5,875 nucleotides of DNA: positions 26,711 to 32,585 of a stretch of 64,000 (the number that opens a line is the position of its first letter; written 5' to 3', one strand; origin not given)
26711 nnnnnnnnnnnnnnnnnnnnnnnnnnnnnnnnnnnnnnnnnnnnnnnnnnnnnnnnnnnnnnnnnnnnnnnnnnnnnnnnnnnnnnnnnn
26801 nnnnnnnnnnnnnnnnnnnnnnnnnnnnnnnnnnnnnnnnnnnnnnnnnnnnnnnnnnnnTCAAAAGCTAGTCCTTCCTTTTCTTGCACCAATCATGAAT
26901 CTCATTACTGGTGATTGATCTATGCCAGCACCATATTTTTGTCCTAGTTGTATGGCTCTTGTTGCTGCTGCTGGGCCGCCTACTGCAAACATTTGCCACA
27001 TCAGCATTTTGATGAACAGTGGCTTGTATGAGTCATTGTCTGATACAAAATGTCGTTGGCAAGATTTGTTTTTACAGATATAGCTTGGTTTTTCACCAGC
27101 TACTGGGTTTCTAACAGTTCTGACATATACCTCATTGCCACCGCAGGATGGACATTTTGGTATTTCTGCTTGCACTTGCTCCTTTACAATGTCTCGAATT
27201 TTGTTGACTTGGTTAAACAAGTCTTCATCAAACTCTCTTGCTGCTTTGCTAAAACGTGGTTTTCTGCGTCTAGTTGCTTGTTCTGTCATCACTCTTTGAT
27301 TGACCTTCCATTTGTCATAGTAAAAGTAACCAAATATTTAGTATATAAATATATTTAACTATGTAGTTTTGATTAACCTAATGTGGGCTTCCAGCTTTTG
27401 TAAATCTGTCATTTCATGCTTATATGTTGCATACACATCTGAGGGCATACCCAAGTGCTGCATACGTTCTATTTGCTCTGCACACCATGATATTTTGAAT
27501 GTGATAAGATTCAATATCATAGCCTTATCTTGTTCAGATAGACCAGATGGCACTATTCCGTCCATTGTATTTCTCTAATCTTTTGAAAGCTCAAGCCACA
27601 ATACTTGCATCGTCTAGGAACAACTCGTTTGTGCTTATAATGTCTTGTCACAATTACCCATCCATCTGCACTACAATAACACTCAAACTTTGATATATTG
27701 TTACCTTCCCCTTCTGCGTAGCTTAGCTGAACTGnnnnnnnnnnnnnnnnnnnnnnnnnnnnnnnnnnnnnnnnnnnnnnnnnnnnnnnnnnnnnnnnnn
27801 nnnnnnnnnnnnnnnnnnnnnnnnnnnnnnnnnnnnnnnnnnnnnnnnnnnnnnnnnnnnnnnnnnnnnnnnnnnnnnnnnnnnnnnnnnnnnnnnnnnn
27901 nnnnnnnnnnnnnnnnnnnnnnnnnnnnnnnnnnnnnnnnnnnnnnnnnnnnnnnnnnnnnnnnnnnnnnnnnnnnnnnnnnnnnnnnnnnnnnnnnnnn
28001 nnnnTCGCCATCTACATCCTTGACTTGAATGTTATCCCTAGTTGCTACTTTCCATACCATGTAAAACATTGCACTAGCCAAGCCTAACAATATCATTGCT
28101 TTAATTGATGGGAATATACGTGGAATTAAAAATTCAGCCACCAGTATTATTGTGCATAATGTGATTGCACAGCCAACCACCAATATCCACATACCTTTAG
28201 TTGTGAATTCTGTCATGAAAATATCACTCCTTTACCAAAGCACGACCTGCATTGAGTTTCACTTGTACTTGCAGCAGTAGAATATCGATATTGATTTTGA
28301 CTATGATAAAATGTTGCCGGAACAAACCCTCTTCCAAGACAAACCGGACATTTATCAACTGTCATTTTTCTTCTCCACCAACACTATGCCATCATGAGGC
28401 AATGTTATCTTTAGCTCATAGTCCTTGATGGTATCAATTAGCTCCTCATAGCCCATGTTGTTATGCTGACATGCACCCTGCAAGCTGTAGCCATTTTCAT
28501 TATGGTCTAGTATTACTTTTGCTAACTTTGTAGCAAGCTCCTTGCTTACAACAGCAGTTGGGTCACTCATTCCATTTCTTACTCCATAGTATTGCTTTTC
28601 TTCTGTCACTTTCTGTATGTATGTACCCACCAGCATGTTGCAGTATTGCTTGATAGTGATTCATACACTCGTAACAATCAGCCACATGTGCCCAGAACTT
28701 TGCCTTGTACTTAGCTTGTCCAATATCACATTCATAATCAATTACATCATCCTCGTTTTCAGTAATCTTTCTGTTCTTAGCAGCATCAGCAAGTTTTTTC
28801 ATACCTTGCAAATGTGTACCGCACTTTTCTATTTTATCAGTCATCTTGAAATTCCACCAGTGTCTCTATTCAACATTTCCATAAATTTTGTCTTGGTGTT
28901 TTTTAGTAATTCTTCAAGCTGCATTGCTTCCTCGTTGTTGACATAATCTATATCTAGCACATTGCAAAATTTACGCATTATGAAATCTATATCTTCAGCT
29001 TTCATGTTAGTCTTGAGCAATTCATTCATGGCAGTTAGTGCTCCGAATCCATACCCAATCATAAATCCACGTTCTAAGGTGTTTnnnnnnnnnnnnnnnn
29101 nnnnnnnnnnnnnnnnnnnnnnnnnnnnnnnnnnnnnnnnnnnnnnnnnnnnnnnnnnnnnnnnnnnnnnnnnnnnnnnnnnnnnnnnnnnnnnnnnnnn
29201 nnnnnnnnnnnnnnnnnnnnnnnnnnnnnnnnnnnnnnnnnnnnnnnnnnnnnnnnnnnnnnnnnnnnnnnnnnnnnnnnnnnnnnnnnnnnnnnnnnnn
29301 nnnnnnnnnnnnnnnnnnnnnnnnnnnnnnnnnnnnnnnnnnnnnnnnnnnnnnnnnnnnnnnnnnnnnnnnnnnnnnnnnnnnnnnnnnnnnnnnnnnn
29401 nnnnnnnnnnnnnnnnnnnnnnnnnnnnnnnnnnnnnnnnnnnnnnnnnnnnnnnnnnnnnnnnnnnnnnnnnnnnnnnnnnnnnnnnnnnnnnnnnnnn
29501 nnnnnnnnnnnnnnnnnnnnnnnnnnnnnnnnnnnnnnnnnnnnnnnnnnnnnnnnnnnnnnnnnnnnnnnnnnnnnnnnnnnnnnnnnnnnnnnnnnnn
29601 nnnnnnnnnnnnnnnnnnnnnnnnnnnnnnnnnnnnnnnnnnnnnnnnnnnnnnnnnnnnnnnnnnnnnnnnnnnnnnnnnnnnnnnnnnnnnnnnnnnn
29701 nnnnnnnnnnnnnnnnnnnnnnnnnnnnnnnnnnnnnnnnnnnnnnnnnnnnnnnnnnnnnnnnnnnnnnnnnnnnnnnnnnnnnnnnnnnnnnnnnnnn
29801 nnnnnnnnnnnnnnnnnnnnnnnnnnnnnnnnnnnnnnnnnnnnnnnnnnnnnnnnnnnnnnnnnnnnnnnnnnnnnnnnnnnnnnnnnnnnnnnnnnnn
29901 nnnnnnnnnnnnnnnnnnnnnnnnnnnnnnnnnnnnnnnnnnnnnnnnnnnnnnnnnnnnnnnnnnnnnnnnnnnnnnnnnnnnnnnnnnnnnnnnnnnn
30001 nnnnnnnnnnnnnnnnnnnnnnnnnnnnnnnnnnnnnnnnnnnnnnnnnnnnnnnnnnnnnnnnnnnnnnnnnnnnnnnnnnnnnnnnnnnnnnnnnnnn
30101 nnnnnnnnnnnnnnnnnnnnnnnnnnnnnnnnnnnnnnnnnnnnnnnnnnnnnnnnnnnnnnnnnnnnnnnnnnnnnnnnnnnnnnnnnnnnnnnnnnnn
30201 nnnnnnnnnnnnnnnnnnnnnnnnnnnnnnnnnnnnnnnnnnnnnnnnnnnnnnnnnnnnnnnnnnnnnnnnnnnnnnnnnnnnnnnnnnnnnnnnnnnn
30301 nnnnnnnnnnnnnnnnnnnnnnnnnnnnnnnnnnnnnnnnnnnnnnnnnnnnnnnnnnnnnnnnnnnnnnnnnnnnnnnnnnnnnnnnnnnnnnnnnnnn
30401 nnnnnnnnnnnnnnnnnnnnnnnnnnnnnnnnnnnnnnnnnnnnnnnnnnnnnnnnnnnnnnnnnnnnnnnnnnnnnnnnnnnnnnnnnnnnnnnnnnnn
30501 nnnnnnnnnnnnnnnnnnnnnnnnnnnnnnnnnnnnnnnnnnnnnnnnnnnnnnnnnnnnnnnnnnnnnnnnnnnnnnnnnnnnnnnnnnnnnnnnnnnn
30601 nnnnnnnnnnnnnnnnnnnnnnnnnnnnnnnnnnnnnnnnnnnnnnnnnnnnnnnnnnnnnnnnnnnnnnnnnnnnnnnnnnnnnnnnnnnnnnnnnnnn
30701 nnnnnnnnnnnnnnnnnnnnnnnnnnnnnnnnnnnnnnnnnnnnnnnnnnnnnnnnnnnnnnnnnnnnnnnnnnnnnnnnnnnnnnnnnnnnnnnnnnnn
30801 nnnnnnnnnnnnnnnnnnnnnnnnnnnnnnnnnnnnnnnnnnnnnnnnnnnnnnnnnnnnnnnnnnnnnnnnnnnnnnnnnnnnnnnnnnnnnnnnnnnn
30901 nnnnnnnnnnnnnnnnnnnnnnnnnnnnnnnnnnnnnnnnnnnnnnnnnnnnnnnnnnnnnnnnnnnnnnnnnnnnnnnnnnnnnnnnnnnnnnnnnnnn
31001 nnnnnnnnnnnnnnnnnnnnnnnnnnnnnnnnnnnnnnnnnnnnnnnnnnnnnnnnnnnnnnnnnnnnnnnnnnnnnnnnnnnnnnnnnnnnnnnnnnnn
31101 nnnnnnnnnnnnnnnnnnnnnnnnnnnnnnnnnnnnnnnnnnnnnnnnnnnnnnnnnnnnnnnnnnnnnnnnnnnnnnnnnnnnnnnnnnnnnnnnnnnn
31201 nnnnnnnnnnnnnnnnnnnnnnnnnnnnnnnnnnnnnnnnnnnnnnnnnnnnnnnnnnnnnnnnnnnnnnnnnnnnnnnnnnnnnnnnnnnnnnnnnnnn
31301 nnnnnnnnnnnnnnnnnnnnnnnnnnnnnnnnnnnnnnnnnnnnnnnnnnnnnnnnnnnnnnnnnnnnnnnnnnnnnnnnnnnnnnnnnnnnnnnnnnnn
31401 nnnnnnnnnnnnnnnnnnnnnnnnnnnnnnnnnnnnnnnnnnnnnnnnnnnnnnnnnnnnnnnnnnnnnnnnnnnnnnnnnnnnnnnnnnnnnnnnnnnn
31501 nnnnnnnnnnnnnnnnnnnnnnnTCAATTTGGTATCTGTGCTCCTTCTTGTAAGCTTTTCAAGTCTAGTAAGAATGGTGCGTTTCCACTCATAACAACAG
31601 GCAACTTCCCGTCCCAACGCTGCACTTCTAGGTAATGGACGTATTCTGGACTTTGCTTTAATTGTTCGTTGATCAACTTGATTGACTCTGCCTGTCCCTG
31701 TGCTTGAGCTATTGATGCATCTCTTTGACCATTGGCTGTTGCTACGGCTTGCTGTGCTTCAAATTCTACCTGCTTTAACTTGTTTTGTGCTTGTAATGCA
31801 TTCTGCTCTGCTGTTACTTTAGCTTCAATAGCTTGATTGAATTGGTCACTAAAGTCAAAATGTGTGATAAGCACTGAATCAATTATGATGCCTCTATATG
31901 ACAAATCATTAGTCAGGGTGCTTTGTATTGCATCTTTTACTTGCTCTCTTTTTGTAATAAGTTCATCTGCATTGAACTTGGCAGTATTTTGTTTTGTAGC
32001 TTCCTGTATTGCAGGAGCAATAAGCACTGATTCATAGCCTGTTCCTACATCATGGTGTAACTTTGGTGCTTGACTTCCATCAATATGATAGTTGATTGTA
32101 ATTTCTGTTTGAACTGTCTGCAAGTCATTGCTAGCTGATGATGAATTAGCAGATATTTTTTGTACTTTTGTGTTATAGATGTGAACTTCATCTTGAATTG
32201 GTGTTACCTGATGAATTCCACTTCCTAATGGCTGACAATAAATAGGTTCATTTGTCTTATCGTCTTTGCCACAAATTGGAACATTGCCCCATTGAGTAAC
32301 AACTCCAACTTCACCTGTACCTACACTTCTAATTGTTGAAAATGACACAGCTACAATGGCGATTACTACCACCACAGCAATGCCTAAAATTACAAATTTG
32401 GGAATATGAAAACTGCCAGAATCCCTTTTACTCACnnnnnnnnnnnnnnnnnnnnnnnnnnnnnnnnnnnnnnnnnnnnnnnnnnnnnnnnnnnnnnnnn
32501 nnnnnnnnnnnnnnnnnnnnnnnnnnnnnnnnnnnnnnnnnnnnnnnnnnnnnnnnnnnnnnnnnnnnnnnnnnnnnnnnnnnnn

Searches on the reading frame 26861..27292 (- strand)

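Call 21: search_protein_families(library=pfam, proteins=[window:26861-27292:-], max_evalue=0.05)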
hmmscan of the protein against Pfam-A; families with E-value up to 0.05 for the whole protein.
window:26861-27292:- (143 aa): 4 families
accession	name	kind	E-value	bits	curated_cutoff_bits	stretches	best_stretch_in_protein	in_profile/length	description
PF14952.11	zf-tcix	-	7.6e-05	22.6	31.2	1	70-84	24-38/42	Putative treble-clef, zinc-finger, Zn-binding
PF13408.12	Zn_ribbon_recom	-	0.018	15.8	25.3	1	46-85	7-46/58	Recombinase zinc beta ribbon domain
PF25208.1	DUF7838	-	0.021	15.2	28.5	0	46-85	8-46/55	Domain of unknown function (DUF7838)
PF12251.13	SNAPC3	-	0.047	13.8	23.8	0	41-88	142-187/199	snRNA-activating protein complex (SNAPc), subunit 3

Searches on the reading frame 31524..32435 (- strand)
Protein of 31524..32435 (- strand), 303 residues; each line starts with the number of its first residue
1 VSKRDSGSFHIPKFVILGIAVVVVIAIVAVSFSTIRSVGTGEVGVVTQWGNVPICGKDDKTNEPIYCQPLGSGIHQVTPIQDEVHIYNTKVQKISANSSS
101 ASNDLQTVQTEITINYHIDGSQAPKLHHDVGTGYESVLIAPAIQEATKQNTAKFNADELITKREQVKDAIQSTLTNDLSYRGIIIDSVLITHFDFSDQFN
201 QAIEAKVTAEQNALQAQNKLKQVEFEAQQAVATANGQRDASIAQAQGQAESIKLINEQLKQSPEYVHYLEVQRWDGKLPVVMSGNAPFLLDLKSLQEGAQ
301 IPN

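Call 31: search_protein_families(library=pfam, proteins=[window:31524-32435:-], max_evalue=0.01)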
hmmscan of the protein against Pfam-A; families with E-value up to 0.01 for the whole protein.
window:31524-32435:- (303 aa): 1 family
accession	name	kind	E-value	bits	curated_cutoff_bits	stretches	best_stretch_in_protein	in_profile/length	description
PF01145.31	Band_7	-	1.7e-29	103.5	23.6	1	37-222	2-166/176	SPFH domain / Band 7 family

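Call 32: search_protein_families(library=phrogs, proteins=[window:31524-32435:-], max_evalue=0.01)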
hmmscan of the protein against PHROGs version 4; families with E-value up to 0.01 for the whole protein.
window:31524-32435:- (303 aa): 3 families
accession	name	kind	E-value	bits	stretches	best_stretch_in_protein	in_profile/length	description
phrog_200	-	other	1.4e-59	203.1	1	14-297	80-364/379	lipoprotein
phrog_38808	-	unknown function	1.5e-07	32.6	1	233-288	7-64/68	-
phrog_11227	-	other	0.00011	23.1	1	213-275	45-108/138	protease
